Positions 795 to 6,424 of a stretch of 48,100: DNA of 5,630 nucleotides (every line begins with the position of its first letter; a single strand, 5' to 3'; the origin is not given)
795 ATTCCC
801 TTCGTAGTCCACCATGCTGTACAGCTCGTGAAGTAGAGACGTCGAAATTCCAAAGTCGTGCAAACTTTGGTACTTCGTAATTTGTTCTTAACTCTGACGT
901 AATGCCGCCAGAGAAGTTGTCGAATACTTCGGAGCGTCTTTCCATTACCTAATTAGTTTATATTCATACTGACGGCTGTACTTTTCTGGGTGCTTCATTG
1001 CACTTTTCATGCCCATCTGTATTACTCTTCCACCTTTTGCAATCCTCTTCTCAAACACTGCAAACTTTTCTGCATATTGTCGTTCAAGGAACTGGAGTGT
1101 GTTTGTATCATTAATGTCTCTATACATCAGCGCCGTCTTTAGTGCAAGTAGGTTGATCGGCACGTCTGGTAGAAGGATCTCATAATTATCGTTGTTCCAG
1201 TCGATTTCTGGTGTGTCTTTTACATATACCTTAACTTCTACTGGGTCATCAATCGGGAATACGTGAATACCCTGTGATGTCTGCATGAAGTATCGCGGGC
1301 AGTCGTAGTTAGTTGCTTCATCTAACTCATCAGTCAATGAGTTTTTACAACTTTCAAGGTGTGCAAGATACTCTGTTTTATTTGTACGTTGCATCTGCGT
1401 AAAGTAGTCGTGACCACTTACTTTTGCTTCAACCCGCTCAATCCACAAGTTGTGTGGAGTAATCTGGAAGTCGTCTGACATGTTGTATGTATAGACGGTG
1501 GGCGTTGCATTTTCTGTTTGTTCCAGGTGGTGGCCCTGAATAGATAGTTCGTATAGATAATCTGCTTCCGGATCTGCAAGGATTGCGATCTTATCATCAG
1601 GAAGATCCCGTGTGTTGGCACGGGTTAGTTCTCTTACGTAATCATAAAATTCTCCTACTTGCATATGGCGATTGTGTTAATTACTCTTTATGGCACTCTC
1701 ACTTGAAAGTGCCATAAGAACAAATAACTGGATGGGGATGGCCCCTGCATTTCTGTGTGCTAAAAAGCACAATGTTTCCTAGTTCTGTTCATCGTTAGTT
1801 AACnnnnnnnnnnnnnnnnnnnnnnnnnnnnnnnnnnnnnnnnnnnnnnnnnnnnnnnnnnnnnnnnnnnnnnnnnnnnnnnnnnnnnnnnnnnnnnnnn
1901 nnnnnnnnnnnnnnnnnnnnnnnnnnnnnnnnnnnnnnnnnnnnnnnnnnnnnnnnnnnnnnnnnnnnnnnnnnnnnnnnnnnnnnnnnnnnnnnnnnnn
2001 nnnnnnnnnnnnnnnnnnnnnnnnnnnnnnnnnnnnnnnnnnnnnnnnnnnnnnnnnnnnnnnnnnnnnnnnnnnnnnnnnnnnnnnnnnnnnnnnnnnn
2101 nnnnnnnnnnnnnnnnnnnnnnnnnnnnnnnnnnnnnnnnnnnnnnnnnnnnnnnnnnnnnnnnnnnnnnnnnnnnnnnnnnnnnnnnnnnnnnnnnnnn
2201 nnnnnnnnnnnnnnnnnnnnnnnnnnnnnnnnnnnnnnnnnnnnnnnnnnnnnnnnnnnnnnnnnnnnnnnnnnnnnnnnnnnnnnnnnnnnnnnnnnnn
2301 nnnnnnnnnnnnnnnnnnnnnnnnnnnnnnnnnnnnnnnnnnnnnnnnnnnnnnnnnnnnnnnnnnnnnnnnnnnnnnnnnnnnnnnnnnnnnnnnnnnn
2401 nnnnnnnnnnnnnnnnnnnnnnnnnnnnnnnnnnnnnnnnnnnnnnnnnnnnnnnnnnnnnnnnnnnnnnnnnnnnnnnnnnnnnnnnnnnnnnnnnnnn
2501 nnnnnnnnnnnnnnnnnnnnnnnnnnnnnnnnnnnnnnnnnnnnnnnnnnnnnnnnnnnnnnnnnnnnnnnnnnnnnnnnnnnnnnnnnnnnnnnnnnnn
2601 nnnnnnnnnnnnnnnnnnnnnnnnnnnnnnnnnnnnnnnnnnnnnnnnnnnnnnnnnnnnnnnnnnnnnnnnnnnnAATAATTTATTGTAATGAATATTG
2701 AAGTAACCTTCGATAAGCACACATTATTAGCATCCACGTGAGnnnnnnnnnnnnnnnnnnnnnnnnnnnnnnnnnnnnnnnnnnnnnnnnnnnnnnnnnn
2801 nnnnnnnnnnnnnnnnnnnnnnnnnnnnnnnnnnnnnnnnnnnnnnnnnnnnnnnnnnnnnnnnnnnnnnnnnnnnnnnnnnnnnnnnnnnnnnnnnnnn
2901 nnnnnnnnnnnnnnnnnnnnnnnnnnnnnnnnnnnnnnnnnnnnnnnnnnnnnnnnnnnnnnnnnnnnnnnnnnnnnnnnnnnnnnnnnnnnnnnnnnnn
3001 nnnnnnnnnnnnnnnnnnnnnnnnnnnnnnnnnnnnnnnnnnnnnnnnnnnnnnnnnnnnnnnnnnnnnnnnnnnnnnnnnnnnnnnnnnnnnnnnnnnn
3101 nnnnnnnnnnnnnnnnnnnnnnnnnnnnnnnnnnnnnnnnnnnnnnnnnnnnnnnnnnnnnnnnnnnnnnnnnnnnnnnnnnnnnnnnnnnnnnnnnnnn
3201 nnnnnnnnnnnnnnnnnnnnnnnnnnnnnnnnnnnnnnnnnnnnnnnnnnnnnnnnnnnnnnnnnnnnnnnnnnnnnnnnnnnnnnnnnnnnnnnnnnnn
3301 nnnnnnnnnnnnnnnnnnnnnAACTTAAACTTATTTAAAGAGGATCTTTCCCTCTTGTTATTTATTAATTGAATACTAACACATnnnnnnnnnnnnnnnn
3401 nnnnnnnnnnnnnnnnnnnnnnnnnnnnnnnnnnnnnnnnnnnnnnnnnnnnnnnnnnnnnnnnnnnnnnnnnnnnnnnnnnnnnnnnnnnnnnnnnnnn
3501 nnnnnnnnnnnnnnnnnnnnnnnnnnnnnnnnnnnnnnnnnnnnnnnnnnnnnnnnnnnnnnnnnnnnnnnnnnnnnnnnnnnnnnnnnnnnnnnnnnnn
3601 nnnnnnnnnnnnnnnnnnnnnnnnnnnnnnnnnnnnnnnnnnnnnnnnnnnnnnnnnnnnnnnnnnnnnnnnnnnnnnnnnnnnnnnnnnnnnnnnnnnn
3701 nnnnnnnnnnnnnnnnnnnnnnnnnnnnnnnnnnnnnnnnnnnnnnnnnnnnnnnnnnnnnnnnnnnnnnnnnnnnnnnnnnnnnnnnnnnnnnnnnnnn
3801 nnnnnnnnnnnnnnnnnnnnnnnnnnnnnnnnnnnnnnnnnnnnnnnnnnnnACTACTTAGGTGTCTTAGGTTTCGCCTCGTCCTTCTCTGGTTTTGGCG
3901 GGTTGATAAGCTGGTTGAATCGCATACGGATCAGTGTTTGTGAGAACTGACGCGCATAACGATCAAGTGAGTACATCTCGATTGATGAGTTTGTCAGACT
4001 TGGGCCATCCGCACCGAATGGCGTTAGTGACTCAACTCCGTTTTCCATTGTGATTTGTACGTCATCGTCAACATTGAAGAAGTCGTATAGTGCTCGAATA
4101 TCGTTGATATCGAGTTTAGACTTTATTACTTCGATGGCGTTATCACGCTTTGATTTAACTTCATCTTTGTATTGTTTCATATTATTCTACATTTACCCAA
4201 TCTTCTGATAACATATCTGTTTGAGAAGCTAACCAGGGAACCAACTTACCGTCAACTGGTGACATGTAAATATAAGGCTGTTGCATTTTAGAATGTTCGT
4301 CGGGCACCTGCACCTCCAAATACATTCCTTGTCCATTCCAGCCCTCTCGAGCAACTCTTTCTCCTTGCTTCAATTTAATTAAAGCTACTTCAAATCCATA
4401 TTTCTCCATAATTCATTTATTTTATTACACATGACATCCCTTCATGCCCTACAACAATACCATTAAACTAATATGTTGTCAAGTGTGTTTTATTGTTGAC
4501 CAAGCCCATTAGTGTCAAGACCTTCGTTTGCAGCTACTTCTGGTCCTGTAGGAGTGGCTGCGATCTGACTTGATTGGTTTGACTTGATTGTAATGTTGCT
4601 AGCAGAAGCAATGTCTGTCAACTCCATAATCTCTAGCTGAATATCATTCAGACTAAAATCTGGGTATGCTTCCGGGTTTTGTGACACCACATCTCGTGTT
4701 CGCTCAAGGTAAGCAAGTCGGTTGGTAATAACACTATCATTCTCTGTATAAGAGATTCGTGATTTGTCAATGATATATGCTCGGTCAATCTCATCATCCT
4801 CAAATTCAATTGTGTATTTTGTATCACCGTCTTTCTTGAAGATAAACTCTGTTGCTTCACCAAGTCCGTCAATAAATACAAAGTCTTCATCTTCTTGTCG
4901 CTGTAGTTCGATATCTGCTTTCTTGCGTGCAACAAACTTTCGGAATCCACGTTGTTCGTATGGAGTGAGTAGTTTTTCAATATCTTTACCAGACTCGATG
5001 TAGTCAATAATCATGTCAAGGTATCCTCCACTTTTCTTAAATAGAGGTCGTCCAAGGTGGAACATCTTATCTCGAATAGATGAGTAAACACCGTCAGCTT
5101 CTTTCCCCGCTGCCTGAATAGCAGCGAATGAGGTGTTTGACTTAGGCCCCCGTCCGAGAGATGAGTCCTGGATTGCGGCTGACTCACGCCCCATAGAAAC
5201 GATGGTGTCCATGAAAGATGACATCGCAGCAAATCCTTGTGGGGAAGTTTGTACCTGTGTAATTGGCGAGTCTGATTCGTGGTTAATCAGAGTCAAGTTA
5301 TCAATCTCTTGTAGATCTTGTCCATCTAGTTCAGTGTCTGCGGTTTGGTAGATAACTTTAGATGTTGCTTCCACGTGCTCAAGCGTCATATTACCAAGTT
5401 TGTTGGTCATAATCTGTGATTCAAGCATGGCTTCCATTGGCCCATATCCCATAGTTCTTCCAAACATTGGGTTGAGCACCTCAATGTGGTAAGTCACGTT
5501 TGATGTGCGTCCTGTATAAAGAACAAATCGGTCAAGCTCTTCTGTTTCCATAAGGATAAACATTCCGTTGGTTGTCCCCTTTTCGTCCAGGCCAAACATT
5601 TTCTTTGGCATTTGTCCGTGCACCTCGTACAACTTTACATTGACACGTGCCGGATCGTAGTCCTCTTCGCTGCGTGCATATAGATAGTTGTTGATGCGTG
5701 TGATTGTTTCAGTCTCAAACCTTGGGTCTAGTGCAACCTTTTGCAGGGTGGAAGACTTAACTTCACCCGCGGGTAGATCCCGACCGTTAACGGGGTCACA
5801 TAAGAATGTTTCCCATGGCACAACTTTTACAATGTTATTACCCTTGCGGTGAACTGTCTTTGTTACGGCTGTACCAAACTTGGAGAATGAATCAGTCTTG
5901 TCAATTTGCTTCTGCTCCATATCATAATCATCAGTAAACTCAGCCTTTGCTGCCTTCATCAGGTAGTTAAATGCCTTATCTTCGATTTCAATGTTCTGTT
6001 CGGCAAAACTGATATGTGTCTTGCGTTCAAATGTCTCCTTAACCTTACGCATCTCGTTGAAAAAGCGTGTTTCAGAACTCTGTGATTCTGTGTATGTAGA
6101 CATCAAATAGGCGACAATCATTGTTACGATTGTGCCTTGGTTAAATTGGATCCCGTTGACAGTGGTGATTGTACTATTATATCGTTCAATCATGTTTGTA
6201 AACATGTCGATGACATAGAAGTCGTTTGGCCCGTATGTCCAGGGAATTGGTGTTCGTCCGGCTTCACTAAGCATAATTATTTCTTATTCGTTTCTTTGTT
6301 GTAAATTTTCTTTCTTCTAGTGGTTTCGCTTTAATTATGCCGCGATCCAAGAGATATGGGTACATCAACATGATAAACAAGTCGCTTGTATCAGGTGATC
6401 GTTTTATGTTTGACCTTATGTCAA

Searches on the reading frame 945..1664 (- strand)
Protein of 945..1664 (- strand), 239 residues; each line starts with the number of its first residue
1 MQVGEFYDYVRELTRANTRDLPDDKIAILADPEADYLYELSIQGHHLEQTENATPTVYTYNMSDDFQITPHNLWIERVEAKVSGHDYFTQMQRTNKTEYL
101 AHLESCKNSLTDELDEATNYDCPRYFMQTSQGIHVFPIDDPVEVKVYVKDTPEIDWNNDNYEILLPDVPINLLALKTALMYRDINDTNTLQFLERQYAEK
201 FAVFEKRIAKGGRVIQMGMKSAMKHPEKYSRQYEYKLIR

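Call 41: search_protein_families(library=pfam, proteins=[window:945-1664:-], max_evalue=0.001)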
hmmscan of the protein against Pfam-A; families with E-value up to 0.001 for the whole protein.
window:945-1664:- (239 aa): 1 family
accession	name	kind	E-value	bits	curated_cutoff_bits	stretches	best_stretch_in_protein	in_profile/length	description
PF24175.2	SU10_adaptor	-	5.1e-06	27.5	27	1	1-202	1-179/194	SU10 adaptor protein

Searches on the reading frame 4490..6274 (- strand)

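Call 17: search_protein_families(library=phrogs, proteins=[window:4490-6274:-], max_evalue=0.001)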
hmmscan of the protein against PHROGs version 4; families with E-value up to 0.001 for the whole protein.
window:4490-6274:- (594 aa): 1 family
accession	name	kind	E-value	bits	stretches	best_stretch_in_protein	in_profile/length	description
phrog_156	-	head and packaging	0.0007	19.1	0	264-403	298-441/681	portal protein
